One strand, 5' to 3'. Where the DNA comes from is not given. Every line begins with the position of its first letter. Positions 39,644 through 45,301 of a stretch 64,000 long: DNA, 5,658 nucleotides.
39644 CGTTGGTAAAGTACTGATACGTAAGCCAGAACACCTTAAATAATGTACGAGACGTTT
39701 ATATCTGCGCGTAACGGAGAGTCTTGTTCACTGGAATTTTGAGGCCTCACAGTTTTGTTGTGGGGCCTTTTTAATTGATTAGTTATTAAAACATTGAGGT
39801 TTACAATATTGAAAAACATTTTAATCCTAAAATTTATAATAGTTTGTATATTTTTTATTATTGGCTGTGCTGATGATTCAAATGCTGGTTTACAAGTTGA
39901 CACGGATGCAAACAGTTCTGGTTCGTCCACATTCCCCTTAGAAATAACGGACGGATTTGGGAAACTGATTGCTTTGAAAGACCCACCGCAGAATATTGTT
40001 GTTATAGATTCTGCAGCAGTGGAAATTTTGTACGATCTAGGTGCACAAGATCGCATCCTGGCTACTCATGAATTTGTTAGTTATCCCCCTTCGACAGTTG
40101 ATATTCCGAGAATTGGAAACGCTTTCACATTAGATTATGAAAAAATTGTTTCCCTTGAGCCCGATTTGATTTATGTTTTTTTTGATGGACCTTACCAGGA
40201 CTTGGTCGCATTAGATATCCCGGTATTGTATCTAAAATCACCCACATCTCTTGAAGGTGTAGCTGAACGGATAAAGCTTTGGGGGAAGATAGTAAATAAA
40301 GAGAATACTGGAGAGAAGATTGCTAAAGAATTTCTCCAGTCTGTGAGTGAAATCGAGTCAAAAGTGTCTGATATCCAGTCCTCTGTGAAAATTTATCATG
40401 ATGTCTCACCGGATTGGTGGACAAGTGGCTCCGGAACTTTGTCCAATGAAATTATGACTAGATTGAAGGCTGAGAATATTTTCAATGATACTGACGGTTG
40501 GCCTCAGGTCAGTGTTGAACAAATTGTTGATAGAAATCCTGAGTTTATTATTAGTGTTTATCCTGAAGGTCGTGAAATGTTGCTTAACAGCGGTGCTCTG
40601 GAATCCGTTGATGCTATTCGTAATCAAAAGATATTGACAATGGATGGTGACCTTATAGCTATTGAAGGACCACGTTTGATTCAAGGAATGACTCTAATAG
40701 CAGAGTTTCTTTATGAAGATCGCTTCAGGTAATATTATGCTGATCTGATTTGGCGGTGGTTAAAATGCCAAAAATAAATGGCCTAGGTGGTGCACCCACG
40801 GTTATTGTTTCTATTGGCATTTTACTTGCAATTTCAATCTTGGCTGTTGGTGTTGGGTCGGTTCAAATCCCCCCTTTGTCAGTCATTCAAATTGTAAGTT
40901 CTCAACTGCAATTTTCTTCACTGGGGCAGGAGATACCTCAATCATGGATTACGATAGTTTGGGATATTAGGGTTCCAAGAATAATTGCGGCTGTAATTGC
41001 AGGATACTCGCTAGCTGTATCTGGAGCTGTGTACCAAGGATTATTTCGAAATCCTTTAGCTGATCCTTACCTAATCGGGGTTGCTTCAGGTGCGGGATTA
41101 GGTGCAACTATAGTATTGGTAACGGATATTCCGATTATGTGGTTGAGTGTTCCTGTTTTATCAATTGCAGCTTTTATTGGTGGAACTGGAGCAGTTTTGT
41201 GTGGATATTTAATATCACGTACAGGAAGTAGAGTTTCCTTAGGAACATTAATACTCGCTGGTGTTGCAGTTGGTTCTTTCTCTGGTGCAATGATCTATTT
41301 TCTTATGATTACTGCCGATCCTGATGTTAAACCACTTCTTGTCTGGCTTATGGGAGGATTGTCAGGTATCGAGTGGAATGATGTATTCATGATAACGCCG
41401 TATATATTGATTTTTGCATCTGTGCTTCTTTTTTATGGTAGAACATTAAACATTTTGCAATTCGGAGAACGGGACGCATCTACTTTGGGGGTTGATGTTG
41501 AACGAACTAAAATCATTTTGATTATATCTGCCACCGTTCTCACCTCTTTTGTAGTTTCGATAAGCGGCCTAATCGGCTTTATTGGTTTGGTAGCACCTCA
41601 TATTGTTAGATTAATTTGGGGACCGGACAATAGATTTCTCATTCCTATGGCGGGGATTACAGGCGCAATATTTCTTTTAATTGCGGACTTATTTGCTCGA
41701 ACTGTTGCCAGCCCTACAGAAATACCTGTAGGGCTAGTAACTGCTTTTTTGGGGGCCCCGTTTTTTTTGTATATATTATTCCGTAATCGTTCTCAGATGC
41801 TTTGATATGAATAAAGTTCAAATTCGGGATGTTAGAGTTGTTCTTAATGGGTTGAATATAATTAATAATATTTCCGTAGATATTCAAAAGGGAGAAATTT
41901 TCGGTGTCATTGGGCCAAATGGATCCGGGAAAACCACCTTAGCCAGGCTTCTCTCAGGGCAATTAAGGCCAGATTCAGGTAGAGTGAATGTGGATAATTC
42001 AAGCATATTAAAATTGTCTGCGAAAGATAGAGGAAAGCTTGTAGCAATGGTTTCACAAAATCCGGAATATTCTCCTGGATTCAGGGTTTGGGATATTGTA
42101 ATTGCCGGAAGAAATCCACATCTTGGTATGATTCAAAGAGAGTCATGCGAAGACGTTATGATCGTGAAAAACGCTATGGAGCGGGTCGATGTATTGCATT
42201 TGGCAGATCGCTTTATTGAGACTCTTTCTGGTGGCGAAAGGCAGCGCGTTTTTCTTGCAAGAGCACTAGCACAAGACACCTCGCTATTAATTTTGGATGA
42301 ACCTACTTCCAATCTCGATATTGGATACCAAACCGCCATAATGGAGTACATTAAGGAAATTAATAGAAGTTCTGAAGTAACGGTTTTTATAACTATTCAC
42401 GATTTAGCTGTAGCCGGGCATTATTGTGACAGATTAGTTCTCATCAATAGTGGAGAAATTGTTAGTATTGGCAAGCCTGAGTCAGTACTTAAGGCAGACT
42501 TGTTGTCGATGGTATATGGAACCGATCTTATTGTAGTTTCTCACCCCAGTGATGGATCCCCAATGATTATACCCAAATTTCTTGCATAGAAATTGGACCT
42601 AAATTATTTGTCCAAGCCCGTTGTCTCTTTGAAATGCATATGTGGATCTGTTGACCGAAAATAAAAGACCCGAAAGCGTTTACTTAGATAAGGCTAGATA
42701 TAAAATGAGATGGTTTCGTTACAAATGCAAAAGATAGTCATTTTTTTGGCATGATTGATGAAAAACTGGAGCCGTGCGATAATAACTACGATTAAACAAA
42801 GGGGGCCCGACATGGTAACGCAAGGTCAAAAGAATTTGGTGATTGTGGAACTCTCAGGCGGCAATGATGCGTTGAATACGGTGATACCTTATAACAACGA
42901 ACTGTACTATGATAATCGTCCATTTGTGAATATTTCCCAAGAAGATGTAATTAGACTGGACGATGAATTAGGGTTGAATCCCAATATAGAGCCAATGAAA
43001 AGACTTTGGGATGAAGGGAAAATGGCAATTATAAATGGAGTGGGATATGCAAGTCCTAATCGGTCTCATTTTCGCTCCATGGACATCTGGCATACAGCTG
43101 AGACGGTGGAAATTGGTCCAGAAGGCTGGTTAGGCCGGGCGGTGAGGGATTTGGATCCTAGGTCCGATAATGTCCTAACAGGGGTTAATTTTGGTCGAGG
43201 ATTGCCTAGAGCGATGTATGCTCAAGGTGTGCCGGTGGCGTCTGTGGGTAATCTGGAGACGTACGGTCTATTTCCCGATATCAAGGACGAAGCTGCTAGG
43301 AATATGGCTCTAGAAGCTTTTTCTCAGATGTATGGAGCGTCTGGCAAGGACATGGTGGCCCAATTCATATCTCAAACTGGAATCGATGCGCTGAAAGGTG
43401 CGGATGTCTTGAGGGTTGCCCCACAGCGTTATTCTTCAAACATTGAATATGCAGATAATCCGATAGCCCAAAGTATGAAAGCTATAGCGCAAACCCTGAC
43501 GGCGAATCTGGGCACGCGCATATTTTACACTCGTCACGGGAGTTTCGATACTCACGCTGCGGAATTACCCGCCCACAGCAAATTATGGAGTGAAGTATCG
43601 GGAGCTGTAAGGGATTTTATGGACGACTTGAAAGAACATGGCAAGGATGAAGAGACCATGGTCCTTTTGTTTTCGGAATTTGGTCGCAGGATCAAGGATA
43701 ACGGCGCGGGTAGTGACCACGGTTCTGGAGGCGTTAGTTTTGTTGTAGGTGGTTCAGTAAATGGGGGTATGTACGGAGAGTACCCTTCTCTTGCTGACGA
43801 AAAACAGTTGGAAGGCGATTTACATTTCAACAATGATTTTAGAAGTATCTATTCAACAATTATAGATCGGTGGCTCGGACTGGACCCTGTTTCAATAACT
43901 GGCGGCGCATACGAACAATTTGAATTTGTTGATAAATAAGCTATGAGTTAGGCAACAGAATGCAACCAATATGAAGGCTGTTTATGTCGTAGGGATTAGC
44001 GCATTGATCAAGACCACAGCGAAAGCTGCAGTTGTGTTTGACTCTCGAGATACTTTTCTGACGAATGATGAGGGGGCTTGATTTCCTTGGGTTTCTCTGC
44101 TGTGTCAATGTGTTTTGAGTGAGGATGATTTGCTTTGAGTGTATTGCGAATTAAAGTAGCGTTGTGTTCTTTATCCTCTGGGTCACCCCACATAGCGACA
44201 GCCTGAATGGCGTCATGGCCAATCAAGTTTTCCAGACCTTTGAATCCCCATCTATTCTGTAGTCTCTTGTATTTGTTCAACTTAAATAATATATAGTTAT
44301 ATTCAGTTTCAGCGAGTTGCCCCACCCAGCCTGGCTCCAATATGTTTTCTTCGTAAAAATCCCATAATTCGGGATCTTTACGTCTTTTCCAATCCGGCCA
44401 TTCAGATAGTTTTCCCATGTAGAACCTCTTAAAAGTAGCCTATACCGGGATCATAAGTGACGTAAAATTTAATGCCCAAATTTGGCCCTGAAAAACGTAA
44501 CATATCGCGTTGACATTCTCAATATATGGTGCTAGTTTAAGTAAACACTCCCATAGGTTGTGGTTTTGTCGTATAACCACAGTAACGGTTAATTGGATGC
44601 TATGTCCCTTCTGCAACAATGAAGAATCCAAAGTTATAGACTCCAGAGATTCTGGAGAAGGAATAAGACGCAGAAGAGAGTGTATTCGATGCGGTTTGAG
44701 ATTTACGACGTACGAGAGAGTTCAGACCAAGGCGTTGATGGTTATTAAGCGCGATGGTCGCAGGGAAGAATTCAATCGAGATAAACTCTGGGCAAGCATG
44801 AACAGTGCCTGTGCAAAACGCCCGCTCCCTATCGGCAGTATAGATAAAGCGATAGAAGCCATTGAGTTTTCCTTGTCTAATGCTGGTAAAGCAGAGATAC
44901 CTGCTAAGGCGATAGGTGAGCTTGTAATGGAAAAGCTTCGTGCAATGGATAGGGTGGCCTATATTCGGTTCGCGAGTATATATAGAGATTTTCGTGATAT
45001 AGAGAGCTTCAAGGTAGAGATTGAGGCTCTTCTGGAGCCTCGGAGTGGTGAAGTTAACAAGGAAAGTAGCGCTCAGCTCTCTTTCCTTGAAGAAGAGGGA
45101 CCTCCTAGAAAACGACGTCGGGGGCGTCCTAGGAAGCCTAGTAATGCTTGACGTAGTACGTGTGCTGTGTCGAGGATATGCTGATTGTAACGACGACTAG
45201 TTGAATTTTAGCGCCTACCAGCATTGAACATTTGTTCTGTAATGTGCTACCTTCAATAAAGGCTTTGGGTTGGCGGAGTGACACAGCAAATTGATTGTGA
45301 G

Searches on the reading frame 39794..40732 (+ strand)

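Call 44: search_protein_families(library=pfam, proteins=[window:39794-40732:+], max_evalue=0.00001)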
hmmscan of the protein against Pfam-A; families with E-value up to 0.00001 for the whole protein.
window:39794-40732:+ (312 aa): 1 family
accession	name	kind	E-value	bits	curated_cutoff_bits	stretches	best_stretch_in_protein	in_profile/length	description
PF01497.23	Peripla_BP_2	-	9.3e-32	110.7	27.5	1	68-286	1-234/235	Periplasmic binding protein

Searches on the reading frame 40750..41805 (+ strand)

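Call 44: search_protein_families(library=pfam, proteins=[window:40750-41805:+], max_evalue=0.00001)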
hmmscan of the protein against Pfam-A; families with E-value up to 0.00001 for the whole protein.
window:40750-41805:+ (351 aa): 1 family
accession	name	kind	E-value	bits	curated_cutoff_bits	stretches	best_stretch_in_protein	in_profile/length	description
PF01032.23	FecCD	-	1.7e-92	310.3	26.5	1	25-345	2-311/311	FecCD transport family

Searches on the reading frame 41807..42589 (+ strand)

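Call 44: search_protein_families(library=pfam, proteins=[window:41807-42589:+], max_evalue=0.00001)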
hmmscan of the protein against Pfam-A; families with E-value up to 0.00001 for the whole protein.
window:41807-42589:+ (260 aa): 3 families
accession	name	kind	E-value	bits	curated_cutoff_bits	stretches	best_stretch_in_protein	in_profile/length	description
PF00005.33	ABC_tran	-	6e-36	124.5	25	1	20-168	2-137/137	ABC transporter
PF13304.12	AAA_21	-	2.8e-09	37.9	27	0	149-200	247-300/304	AAA domain, putative AbiEii toxin, Type IV TA system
PF02463.25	SMC_N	-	3.6e-07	30.3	40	1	22-198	18-197/220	RecF/RecN/SMC N terminal domain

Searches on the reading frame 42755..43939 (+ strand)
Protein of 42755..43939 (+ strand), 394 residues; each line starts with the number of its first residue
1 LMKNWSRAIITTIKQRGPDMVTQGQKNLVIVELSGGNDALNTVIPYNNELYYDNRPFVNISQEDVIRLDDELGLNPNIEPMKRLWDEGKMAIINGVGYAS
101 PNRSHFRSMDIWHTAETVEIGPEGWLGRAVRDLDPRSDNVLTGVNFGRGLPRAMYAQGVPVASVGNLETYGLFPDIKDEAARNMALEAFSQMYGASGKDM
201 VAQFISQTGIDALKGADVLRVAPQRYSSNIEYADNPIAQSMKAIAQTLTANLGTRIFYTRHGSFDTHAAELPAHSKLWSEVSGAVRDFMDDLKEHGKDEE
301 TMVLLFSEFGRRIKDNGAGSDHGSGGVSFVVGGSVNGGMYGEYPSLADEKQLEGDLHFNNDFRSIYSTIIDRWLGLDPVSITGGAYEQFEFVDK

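Call 44: search_protein_families(library=pfam, proteins=[window:42755-43939:+], max_evalue=0.00001)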
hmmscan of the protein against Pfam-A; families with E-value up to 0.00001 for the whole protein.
window:42755-43939:+ (394 aa): 1 family
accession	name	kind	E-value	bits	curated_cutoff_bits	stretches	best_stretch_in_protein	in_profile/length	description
PF07394.17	DUF1501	-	5.2e-28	98.7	27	1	26-353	2-346/390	Protein of unknown function (DUF1501)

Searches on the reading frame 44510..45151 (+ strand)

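Call 44: search_protein_families(library=pfam, proteins=[window:44510-45151:+], max_evalue=0.00001)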
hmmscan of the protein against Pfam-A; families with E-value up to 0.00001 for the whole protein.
window:44510-45151:+ (213 aa): 2 families
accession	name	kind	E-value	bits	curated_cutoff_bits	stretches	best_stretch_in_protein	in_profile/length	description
PF03477.21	ATP-cone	-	5.8e-20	72.1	25.8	1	77-163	2-87/88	ATP cone domain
PF22811.2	Zn_ribbon_NrdR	-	7.6e-18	64.6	27.2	1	30-69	1-42/42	Transcriptional repressor NrdR-like, N-terminal domain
